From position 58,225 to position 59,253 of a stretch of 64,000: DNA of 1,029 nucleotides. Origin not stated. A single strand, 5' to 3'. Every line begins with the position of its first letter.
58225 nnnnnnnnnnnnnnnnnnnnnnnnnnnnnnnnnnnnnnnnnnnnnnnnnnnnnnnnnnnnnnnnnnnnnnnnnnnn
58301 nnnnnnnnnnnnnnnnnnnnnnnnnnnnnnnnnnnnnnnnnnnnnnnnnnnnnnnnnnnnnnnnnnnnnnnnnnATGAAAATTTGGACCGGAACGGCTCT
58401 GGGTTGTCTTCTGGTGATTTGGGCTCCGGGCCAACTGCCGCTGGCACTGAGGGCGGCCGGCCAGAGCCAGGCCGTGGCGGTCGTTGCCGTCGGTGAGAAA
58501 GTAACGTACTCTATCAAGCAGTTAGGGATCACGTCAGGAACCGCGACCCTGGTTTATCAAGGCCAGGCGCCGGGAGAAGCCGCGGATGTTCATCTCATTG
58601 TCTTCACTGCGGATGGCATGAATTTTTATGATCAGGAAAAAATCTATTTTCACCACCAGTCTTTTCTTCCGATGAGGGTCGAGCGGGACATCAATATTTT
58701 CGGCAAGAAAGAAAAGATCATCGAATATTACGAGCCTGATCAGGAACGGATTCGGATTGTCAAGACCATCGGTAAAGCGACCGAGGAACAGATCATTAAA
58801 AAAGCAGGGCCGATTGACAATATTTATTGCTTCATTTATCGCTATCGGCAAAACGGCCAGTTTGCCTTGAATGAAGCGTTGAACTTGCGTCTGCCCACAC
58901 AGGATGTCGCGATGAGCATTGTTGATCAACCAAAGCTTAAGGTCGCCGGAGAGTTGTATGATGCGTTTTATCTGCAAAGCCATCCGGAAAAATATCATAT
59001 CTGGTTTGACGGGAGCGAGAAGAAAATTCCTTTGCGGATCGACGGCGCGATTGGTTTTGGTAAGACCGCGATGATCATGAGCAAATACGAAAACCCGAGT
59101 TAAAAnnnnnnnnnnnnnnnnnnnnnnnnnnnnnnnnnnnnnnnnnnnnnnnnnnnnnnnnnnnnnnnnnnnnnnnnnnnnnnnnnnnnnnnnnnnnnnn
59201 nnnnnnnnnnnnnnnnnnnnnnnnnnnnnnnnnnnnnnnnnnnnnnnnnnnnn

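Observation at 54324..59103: trp operon interrupted by about 4.8 kb of non-trp genes that are transcriptionally fused to trpBA; trpE absent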

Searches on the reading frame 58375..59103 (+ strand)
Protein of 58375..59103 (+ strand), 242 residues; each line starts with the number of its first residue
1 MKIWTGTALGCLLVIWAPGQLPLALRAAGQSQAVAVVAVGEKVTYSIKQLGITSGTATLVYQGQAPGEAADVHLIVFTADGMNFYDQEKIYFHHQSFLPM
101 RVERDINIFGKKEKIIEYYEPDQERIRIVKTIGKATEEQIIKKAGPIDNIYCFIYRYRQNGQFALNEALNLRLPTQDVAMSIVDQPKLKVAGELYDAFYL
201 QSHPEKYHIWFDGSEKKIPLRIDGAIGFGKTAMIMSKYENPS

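Call 3: search_protein_families(library=pfam, proteins=[window:58375-59103:+], max_evalue=0.01)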
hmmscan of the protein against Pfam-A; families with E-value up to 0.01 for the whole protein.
window:58375-59103:+ (242 aa): 1 family
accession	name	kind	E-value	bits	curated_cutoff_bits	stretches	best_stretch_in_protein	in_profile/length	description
PF11306.15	DUF3108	-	0.00021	21.6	26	1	44-232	1-205/209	Protein of unknown function (DUF3108)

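Call 8: search_protein_families(library=ncbifam, proteins=[window:58375-59103:+], max_evalue=0.001)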
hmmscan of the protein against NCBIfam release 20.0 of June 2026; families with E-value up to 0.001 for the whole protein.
window:58375-59103:+ (242 aa): 0 families

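Call 9: find_encoding_contigs(protein=window:58375-59103:+, flank=10000, max_places=6)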
Protein window:58375-59103:+ (242 aa): 2 contigs read that carry it; 2 places shown.
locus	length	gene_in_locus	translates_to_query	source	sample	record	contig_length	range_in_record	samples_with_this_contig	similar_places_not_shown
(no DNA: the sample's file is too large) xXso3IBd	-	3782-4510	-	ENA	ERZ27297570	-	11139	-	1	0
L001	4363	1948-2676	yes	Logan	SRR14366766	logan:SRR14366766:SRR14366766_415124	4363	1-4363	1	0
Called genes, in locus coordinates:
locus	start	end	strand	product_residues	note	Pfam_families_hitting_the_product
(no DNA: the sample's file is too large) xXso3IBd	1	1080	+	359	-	?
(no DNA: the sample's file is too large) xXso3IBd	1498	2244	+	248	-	-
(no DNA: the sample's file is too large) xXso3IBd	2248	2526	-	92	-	-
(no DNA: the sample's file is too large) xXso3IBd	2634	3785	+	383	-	PF04389:Peptidase_M28, PF01546:Peptidase_M20, PF07687:M20_dimer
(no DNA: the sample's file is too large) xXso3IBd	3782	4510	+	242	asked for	-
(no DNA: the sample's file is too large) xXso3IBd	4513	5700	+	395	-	PF00291:PALP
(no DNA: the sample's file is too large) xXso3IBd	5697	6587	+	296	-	PF00290:Trp_syntA, PF01884:PcrB (faint), PF00977:His_biosynth (faint), PF03437:BtpA (faint)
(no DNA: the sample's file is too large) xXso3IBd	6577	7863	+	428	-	PF00675:Peptidase_M16, PF05193:Peptidase_M16_C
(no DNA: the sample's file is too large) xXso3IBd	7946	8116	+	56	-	-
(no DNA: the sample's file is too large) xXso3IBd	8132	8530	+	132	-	PF02410:RsfS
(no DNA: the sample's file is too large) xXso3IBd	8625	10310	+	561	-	PF03485:Arg_tRNA_synt_N, PF00750:tRNA-synt_1d, PF05746:DALR_1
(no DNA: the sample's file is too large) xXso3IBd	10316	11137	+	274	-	?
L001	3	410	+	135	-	?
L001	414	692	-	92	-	-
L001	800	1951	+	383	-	PF04389:Peptidase_M28, PF01546:Peptidase_M20, PF07687:M20_dimer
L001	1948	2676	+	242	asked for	-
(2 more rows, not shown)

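Call 10: find_homologous_proteins(query=window:58375-59103:+, max_evalue=0.001)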
Query window:58375-59103:+ (242 aa): 142 proteins with E <= 0.001 among 1069 candidates; the best 120 are listed.
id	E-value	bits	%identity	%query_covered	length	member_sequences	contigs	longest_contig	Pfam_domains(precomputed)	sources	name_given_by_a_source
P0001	3.3e-159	546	100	100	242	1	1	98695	-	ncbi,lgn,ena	-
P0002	1.8e-96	340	62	99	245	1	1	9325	PF11306.16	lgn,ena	-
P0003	3.1e-77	277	57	91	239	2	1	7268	PF11306.16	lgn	-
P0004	3.6e-75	271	57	83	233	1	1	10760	PF11306.16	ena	-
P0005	5.0e-72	260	55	83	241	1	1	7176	PF11306.16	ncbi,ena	-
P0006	6.6e-69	250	47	97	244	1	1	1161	PF11306.16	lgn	-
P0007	1.6e-68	249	53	83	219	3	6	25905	PF11306.16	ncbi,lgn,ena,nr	ncbi:MAG: DUF3108 domain-containing protein [Candidatus Omnitrophica bacterium]|nr:DUF3108 domain-co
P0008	1.2e-67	246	55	84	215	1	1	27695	PF11306.16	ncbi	-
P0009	1.3e-67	246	57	83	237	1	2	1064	PF11306.16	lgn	-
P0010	3.3e-67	245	55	84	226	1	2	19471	PF11306.16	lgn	-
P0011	2.0e-66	242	51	91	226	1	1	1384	PF11306.16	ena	-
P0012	4.0e-66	241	47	95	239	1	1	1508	PF11306.16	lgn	-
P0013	6.8e-66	240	50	90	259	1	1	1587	PF11306.16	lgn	-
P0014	3.5e-65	238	46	96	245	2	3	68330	PF11306.16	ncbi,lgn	-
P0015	5.1e-65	237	54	82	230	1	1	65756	PF11306.16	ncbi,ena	-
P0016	1.2e-64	236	51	85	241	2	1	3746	PF11306.16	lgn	-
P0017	2.0e-64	236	51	92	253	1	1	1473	PF11306.16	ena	-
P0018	3.8e-64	235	52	83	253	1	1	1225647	PF11306.16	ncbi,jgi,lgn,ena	ncbi:MAG: DUF3108 domain-containing protein [Candidatus Omnitrophota bacterium]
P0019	4.4e-64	234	48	91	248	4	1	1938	PF11306.16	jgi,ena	-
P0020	7.7e-64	234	53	84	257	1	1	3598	PF11306.16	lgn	-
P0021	7.9e-64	234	52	83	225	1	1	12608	PF11306.16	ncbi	-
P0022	3.8e-63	231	48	89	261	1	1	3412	PF11306.16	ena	-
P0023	4.6e-63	231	47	85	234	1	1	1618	PF11306.16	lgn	-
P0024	6.4e-63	231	49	84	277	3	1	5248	PF11306.16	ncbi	-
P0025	7.8e-63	230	51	84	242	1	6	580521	PF11306.16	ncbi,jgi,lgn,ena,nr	ncbi:MAG TPA: DUF3108 domain-containing protein [Candidatus Omnitrophota bacterium]|jgi:hypothetical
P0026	9.4e-63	230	53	83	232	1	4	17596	PF11306.16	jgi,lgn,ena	-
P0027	1.1e-62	230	46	96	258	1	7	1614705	PF11306.16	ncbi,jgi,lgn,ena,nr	ncbi:MAG TPA: DUF3108 domain-containing protein [Candidatus Omnitrophota bacterium]|nr:DUF3108 domai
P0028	2.0e-62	229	50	95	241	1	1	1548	PF11306.16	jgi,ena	-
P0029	3.3e-62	228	48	89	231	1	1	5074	PF11306.16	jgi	jgi:hypothetical protein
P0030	3.4e-62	228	50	91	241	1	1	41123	PF11306.16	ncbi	-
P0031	5.5e-62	228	49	90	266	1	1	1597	PF11306.16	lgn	-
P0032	6.9e-62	227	50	84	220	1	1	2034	PF11306.16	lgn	-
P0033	7.0e-62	227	45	94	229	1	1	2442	PF11306.16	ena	-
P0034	1.0e-61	227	46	94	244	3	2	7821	PF11306.16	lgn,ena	-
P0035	1.1e-61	227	52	83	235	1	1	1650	PF11306.16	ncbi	-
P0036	1.1e-61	227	49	86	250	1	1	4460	PF11306.16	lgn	-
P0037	1.5e-61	226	50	84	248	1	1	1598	PF11306.16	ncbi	-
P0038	1.8e-61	226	49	90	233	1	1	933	PF11306.16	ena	-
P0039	2.4e-61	225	52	82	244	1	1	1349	PF11306.16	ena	-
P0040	2.7e-61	225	50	83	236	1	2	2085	PF11306.16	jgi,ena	-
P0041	3.0e-61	225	48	95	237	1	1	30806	PF11306.16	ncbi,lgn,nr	ncbi:MAG: DUF3108 domain-containing protein [Candidatus Omnitrophica bacterium]|nr:DUF3108 domain-co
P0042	3.2e-61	225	53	82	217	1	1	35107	PF11306.16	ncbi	-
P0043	3.3e-61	225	50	89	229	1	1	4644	PF11306.16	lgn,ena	-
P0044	5.5e-61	224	51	83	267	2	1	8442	PF11306.16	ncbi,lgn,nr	ncbi:MAG: DUF3108 domain-containing protein [Candidatus Omnitrophota bacterium]|nr:DUF3108 domain-co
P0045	7.5e-61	224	48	95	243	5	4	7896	PF11306.16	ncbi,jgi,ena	-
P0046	9.5e-61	223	47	88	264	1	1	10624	PF11306.16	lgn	-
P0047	1.1e-60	223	48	90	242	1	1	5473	PF11306.16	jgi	-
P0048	1.6e-60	223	52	82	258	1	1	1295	PF11306.16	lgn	-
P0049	1.9e-60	223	50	82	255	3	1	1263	PF11306.16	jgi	jgi:hypothetical protein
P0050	2.1e-60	222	48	88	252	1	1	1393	PF11306.16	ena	-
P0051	3.1e-60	222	49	90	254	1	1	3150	PF11306.16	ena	-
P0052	3.1e-60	222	51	82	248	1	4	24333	PF11306.16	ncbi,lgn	-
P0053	4.0e-60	221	44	95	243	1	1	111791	PF11306.16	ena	-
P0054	4.3e-60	221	49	86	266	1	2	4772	PF11306.16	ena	-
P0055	9.3e-60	220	45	98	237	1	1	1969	PF11306.16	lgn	-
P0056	9.5e-60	220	53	79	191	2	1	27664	PF11306.16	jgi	-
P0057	1.0e-59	220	42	98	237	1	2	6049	PF11306.16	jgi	jgi:hypothetical protein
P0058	1.8e-59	219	48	83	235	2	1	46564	PF11306.16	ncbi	-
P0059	1.8e-59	219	45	95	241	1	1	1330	PF11306.16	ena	-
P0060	2.0e-59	219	47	93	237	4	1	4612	PF11306.16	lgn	-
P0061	2.2e-59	219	50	86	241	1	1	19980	PF11306.16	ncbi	-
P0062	2.2e-59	219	49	82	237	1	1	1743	PF11306.16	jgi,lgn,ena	-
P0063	3.0e-59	219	46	83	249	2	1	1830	PF11306.16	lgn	-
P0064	3.6e-59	218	44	96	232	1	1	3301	PF11306.16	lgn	-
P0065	4.1e-59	218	44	91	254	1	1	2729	PF11306.16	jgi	-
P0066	4.8e-59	218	47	90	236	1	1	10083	PF11306.16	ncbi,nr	ncbi:MAG: DUF3108 domain-containing protein [Candidatus Omnitrophica bacterium]|nr:DUF3108 domain-co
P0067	4.9e-59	218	49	83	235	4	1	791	PF11306.16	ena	-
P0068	6.3e-59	218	48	82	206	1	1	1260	PF11306.16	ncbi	-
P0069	6.4e-59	218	49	83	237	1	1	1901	PF11306.16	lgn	-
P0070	6.7e-59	217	50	83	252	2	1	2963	PF11306.16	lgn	-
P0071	1.1e-58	217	47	90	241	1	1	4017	PF11306.16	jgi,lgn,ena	-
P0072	1.4e-58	216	49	87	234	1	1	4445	PF11306.16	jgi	-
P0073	1.5e-58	216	44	95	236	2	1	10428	PF11306.16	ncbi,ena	-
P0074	2.2e-58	216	47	83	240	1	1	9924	PF11306.16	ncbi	-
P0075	2.2e-58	216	48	83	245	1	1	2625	PF11306.16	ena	-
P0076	2.2e-58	216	49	84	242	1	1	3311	PF11306.16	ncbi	-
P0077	2.4e-58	216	46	97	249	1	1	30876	PF11306.16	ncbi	-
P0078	2.7e-58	215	48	83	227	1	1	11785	PF11306.16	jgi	jgi:hypothetical protein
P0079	3.5e-58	215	48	84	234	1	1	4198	PF11306.16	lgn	-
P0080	3.5e-58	215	49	83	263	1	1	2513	PF11306.16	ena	-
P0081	3.8e-58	215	50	82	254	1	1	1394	PF11306.16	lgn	-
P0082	3.9e-58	215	52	83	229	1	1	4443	PF11306.16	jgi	jgi:hypothetical protein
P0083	4.2e-58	215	50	83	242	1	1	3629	PF11306.16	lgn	-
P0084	4.7e-58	215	49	83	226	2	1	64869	PF11306.16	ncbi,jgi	-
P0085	4.7e-58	215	46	95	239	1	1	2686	PF11306.16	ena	-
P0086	5.2e-58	215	50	86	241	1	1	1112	PF11306.16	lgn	-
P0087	6.9e-58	214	44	88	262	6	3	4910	PF11306.16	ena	-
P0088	7.0e-58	214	48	89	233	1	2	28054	PF11306.16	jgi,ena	-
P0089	7.5e-58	214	48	83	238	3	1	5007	PF11306.16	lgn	-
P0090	1.4e-57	213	46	95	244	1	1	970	PF11306.16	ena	-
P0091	1.7e-57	213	45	86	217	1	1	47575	PF11306.16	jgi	jgi:hypothetical protein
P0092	2.1e-57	213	48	83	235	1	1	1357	PF11306.16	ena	-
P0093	3.9e-57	212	45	95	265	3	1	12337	PF11306.16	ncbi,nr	ncbi:MAG: DUF3108 domain-containing protein [Candidatus Omnitrophica bacterium]|nr:DUF3108 domain-co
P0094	4.1e-57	212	44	98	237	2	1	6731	PF11306.16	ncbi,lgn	-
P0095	5.1e-57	211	41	97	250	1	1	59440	PF11306.16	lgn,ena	-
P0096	6.9e-57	211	46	98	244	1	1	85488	PF11306.16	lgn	-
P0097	9.9e-57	210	47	82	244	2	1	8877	PF11306.16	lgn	-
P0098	1.2e-56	210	48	83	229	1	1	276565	PF11306.16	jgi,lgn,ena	-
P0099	1.3e-56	210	44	95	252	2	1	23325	PF11306.16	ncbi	-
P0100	4.4e-56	208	48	83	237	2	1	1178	PF11306.16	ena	-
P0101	5.9e-56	208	49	83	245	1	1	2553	PF11306.16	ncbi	-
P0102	8.0e-56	207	44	89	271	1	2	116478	PF11306.16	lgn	-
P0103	9.3e-56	207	50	83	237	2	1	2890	PF11306.16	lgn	-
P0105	1.9e-55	206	49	83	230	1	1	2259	PF11306.16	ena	-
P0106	2.9e-55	206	43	92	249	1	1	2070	PF11306.16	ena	-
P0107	3.0e-55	205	46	83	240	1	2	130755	PF11306.16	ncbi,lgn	ncbi:MAG: DUF3108 domain-containing protein [Candidatus Omnitrophota bacterium]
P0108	4.1e-55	205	46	95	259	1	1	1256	PF11306.16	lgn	-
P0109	4.7e-55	205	45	89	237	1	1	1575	PF11306.16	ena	-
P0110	5.4e-55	205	44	95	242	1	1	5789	PF11306.16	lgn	-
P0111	5.5e-55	205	50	82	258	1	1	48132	PF11306.16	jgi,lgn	jgi:hypothetical protein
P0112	6.0e-55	205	46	88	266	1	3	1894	PF11306.16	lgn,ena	-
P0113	7.2e-55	204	49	82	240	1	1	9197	PF11306.16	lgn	-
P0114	9.2e-55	204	44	91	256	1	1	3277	PF11306.16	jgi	-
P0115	1.1e-54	204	42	98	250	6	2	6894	PF11306.16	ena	-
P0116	1.1e-54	204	46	94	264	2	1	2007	PF11306.16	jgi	-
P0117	2.9e-54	202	44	90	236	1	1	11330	PF11306.16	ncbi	ncbi:MAG: hypothetical protein AB1650_03430 [Candidatus Omnitrophota bacterium]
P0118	6.7e-54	201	46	86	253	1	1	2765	PF11306.16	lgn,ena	-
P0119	7.6e-54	201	51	70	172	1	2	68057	PF11306.16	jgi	jgi:hypothetical protein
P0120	1.6e-53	200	44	89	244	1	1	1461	PF11306.16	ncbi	-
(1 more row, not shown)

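Call 12: find_related_loci(query=A1, collection=genome_contigs, flank=10000)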
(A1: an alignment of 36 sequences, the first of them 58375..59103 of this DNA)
Query A1 (242 aa) in genome_contigs; peptide patterns used: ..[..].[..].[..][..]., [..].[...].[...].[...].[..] (x = any residue, [..] = any of these).
272 stretches matched a pattern; 126 encode a relative of the query (tblastn E <= 1e-3); the best 80 are kept; 80 distinct loci.
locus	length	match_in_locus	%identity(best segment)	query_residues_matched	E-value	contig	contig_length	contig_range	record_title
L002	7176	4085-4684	55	40-239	3e-78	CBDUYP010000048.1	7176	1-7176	MAG TPA_asm: uncultured bacterium isolate SRR22302374_binner13_Refined_60 genome assembly, contig: ERZ26661914.8745, who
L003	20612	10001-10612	55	39-242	2e-75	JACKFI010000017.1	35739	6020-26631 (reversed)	MAG: Candidatus Omnitrophota bacterium isolate HK-STAS-OMNI-1 HK-STAS-OMNI-1_17, whole genome shotgun sequence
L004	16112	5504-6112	54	38-240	1e-75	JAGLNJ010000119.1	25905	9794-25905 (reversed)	MAG: Candidatus Omnitrophota bacterium isolate RS_6_36 ROV157_6.bin.36.fa_119, whole genome shotgun sequence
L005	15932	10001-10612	55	39-242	3e-74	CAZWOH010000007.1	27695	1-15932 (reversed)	MAG TPA_asm: uncultured Planctomycetales bacterium isolate binchicken_co346_31 genome assembly, contig: NODE_325_length_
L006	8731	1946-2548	54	39-239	1e-73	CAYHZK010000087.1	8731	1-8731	MAG TPA_asm: uncultured Planctomycetales bacterium isolate ERP119705_co15_651 genome assembly, contig: NODE_9794_length_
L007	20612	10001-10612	53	39-242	1e-73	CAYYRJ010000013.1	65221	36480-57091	MAG TPA_asm: uncultured Planctomycetales bacterium isolate SRP278252_co1_150 genome assembly, contig: NODE_539_length_65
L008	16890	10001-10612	53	39-242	3e-73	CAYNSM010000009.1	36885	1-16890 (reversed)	MAG TPA_asm: uncultured Planctomycetales bacterium isolate SRP278252_co1_54 genome assembly, contig: NODE_1676_length_36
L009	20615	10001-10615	55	39-242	8e-73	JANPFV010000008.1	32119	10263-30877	MAG: Candidatus Omnitrophota bacterium isolate VAR_69_metabat_93 VAR_69_k141_4936916, whole genome shotgun sequence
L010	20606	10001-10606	53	39-240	1e-71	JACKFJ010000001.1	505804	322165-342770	MAG: Candidatus Omnitrophota bacterium isolate HK-STAS-OMNI-2 HK-STAS-OMNI-2_1, whole genome shotgun sequence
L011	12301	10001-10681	46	11-242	9e-72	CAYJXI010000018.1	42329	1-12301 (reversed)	MAG TPA_asm: uncultured Planctomycetales bacterium isolate ERP125453_co1_481 genome assembly, contig: NODE_681_length_42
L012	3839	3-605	52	42-242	3e-70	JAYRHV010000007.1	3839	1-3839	MAG: Candidatus Omnitrophota bacterium isolate SZ_szas25bin.37 k141_51108, whole genome shotgun sequence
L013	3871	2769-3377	52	39-240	2e-70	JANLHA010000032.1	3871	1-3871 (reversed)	MAG: Candidatus Omnitrophota bacterium isolate P6-5 k99_342400, whole genome shotgun sequence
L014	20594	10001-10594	54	41-239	7e-70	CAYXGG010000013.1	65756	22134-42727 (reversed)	MAG TPA_asm: uncultured Planctomycetales bacterium isolate SRP150892_co2_491 genome assembly, contig: NODE_427_length_65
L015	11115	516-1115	52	40-239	1e-69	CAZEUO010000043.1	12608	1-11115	MAG TPA_asm: uncultured Planctomycetales bacterium isolate SRP178908_co1_326 genome assembly, contig: NODE_3524_length_1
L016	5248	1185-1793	49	37-239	4e-69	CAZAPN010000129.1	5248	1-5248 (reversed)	MAG TPA_asm: uncultured Planctomycetales bacterium isolate binchicken_co154_239 genome assembly, contig: NODE_35681_leng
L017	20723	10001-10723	46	9-239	3e-69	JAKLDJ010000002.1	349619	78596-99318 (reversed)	MAG: Candidatus Omnitrophota bacterium isolate RA.bin107 RA.bin107_2, whole genome shotgun sequence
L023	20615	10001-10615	51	32-235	3e-67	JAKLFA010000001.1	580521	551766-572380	MAG: Candidatus Omnitrophota bacterium isolate RA.bin146 RA.bin146_1, whole genome shotgun sequence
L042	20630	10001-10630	46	27-238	3e-63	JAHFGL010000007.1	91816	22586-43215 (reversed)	MAG: Candidatus Omnitrophota bacterium isolate nzgw314 NODE_321_length_91817_cov_4.578684, whole genome shotgun sequence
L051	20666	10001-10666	41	12-239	1e-62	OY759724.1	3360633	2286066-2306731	MAG: Candidatus Omnitrophota bacterium isolate 1a5844f9-839a-4d7b-a7f9-2444bab12bdd genome assembly, chromosome: 1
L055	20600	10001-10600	48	40-239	6e-62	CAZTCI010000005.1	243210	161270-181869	MAG TPA_asm: uncultured Planctomycetales bacterium isolate binchicken_co185_276 genome assembly, contig: NODE_49_length_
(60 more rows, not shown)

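Call 32: search_solved_structures(query=A1, max_evalue=1)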
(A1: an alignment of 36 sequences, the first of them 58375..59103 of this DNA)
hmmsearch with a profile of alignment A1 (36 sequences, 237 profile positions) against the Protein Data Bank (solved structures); distinct sequences matched with E-value up to 1: 2.
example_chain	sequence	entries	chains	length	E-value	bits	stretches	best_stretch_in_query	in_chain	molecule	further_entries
4z7k_B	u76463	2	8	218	0.038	16.3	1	70-188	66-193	Cas6b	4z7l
6kol_A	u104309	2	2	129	0.072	15.4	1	27-93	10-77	Blue (Type 1) copper domain protein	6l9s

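Call 41: find_encoding_contigs(protein=P0002, flank=10000, max_places=2)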
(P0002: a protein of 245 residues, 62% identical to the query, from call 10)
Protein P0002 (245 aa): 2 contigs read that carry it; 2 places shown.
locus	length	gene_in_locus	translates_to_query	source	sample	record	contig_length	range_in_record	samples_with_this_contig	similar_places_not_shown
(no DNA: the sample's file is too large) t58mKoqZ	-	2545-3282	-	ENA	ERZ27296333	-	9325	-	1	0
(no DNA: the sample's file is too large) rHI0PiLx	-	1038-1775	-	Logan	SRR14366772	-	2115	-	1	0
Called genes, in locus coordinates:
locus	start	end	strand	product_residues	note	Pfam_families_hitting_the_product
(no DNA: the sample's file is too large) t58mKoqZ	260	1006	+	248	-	-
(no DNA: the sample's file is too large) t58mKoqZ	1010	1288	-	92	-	-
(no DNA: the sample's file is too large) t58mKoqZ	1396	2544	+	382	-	PF04389:Peptidase_M28 (weak), PF01546:Peptidase_M20, PF07687:M20_dimer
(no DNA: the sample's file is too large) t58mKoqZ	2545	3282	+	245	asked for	PF11306:DUF3108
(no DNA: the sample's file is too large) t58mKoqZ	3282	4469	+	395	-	PF00291:PALP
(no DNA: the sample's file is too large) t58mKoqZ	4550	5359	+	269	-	PF00290:Trp_syntA, PF01884:PcrB (faint), PF00977:His_biosynth (weak)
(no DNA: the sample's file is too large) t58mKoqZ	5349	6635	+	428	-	PF00675:Peptidase_M16, PF05193:Peptidase_M16_C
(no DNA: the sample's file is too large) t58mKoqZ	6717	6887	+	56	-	-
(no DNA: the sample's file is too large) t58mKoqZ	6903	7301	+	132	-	PF02410:RsfS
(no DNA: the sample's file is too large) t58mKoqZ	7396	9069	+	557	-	PF03485:Arg_tRNA_synt_N, PF00750:tRNA-synt_1d, PF05746:DALR_1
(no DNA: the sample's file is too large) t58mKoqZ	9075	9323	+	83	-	?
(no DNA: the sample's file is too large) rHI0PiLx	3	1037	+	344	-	?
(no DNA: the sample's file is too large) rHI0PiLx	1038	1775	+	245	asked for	PF11306:DUF3108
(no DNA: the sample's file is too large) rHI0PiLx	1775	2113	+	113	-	?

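Call 42: find_encoding_contigs(protein=P0004, flank=10000, max_places=2)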
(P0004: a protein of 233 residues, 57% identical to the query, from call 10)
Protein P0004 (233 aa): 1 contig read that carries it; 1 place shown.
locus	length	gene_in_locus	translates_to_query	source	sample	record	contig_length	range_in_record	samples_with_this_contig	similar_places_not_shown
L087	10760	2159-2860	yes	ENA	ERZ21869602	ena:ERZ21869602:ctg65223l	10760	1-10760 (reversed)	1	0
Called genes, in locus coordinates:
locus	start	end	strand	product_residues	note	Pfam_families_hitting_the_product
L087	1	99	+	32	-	?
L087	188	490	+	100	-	-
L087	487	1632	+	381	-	PF04389:Peptidase_M28, PF01546:Peptidase_M20, PF07687:M20_dimer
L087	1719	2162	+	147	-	-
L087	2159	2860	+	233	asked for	PF11306:DUF3108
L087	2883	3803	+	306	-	-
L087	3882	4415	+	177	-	-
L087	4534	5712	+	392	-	PF00291:PALP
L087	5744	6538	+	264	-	PF00290:Trp_syntA, PF00977:His_biosynth (weak)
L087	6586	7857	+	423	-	PF00675:Peptidase_M16, PF05193:Peptidase_M16_C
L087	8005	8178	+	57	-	-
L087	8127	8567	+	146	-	PF02410:RsfS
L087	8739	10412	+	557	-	PF03485:Arg_tRNA_synt_N, PF00750:tRNA-synt_1d, PF09334:tRNA-synt_1g (faint), PF05746:DALR_1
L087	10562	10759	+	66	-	?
